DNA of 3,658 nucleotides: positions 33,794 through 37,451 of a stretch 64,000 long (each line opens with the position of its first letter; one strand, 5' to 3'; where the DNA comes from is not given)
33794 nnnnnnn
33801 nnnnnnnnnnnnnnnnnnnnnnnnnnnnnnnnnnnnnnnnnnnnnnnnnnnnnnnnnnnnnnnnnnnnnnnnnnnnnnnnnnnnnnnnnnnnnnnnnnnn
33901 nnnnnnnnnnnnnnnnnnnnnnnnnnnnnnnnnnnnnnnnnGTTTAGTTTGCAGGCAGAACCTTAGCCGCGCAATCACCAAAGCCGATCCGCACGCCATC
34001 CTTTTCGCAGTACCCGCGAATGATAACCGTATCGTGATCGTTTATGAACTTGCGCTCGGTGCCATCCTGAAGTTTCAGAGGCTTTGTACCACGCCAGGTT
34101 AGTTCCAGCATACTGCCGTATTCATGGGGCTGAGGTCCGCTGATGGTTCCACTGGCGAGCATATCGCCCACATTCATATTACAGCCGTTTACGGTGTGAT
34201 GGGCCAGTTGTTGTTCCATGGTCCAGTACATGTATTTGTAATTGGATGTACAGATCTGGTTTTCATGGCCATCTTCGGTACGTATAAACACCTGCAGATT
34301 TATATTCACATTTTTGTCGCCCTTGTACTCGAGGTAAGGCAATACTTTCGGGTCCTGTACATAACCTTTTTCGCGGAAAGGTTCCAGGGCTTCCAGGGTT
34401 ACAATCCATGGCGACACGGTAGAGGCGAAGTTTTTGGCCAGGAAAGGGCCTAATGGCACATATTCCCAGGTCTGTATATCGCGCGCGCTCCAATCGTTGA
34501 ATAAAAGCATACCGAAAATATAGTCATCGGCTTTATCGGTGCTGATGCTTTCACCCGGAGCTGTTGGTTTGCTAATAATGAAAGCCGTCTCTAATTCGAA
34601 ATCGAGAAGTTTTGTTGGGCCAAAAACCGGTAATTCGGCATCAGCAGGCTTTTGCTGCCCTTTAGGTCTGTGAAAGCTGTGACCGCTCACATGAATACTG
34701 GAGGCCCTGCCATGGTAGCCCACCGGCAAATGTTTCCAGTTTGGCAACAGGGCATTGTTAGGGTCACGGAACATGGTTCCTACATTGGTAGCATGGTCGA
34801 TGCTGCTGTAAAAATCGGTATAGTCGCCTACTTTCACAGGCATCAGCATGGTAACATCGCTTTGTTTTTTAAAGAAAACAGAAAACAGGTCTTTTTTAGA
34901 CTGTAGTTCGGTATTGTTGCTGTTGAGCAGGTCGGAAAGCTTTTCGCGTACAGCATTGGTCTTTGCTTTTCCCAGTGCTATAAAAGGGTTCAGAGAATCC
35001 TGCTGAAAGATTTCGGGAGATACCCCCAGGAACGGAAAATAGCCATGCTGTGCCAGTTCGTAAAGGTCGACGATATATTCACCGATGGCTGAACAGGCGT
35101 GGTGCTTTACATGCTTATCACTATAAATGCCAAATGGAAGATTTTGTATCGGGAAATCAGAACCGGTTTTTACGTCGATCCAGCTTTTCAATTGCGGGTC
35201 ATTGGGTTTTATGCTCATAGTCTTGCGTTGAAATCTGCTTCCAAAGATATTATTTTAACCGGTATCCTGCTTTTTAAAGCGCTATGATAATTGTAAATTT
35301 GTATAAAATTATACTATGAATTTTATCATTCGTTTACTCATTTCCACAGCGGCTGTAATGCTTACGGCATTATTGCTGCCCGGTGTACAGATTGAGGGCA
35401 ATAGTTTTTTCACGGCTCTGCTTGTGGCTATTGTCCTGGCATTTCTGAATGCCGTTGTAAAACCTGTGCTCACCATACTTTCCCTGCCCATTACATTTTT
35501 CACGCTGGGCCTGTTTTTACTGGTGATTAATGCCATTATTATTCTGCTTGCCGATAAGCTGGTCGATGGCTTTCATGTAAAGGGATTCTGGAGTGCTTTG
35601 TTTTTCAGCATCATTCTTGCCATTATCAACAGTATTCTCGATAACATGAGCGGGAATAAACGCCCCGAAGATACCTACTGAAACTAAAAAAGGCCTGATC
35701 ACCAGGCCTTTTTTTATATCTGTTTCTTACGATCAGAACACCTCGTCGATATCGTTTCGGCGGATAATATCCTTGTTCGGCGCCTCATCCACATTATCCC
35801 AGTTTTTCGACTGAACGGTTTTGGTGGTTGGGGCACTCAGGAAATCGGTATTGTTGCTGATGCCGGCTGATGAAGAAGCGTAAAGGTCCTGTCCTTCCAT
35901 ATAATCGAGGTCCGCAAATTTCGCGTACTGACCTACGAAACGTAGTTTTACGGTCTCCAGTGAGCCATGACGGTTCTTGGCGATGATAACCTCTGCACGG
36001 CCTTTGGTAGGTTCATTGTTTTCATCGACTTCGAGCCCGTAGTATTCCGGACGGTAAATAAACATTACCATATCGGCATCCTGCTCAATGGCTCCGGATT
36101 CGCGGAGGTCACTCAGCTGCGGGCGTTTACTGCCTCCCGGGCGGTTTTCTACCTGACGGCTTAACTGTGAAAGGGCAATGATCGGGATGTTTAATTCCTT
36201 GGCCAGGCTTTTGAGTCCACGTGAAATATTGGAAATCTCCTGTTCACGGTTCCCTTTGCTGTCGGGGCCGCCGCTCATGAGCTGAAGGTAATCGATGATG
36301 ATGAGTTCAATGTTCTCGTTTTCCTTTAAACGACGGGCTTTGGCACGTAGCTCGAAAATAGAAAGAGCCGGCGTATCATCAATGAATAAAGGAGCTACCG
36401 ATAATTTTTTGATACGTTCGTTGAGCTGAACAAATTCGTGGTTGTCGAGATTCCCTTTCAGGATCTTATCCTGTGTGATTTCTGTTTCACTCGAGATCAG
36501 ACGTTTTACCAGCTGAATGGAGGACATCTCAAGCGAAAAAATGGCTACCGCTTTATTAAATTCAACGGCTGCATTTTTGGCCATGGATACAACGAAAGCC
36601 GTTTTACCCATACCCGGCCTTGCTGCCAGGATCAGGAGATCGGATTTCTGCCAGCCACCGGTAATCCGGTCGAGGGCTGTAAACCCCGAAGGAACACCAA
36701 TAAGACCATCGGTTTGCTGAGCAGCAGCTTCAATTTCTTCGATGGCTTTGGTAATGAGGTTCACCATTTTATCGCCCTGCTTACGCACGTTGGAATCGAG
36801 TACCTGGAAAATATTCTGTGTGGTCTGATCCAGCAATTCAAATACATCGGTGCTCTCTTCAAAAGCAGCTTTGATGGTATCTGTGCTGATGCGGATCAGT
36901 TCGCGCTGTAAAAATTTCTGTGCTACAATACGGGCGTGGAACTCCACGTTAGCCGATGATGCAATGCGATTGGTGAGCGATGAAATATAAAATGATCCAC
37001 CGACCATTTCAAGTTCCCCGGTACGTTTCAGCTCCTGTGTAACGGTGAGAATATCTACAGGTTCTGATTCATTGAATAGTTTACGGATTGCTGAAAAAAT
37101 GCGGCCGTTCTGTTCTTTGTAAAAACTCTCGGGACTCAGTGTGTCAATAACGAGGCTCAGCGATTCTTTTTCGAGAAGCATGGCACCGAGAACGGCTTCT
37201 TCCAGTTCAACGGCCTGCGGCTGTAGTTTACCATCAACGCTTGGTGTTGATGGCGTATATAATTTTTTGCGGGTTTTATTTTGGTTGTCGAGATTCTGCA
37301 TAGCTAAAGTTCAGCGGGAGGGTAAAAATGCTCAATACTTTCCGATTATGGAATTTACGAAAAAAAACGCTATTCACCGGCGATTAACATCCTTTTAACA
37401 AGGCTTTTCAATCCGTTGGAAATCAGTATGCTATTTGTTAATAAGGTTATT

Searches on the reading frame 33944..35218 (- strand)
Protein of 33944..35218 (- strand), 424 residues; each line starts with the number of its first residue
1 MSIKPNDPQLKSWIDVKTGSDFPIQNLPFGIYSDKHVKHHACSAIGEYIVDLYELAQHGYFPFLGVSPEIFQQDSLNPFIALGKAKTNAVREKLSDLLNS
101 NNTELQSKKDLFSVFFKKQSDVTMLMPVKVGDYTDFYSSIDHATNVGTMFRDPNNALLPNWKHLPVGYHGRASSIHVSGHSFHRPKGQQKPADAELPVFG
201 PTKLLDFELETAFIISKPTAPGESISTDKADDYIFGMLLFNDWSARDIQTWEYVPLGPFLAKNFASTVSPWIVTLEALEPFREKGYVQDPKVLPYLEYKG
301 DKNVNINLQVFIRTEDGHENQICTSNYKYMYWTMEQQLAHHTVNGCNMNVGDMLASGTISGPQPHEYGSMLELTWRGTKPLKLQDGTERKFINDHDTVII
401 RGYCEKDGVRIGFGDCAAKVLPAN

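Call 55: search_protein_families(library=pfam, proteins=[window:33944-35218:-], max_evalue=0.00001)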
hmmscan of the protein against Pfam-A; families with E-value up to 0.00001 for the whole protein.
window:33944-35218:- (424 aa): 2 families
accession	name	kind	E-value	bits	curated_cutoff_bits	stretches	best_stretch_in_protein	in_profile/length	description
PF01557.24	FAA_hydrolase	-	1.3e-32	113.7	23.9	1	135-420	5-213/214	Fumarylacetoacetate (FAA) hydrolase C-terminal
PF09298.16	FAA_hydrolase_N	-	3.9e-24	85.2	25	1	25-127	1-105/105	Fumarylacetoacetase N-terminal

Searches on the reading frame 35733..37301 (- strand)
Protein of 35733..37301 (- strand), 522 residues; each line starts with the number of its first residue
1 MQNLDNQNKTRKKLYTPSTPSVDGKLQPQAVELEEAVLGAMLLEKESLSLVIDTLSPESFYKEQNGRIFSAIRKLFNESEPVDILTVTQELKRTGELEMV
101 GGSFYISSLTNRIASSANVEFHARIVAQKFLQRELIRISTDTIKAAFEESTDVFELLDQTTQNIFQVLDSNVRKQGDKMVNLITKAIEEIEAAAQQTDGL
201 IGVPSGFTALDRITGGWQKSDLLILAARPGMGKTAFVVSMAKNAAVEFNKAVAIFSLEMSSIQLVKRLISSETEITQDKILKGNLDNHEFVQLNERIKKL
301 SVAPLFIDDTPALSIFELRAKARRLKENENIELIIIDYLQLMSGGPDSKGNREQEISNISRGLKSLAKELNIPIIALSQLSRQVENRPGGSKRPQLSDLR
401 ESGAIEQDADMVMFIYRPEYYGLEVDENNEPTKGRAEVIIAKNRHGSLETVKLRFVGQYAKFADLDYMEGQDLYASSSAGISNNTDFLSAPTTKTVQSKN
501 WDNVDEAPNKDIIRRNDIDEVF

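Call 55: search_protein_families(library=pfam, proteins=[window:35733-37301:-], max_evalue=0.00001)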
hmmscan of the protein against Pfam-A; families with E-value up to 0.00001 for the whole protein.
window:35733-37301:- (522 aa): 3 families
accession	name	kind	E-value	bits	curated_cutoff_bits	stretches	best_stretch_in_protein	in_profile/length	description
PF03796.21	DnaB_C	-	1.2e-108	362.8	27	1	202-464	1-255/255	DnaB-like helicase C terminal domain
PF00772.26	DnaB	-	3.7e-31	107.7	23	1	27-127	2-102/103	DnaB-like helicase N terminal domain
PF13481.12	AAA_25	-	5.1e-12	46.3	27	1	207-379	19-189/195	AAA domain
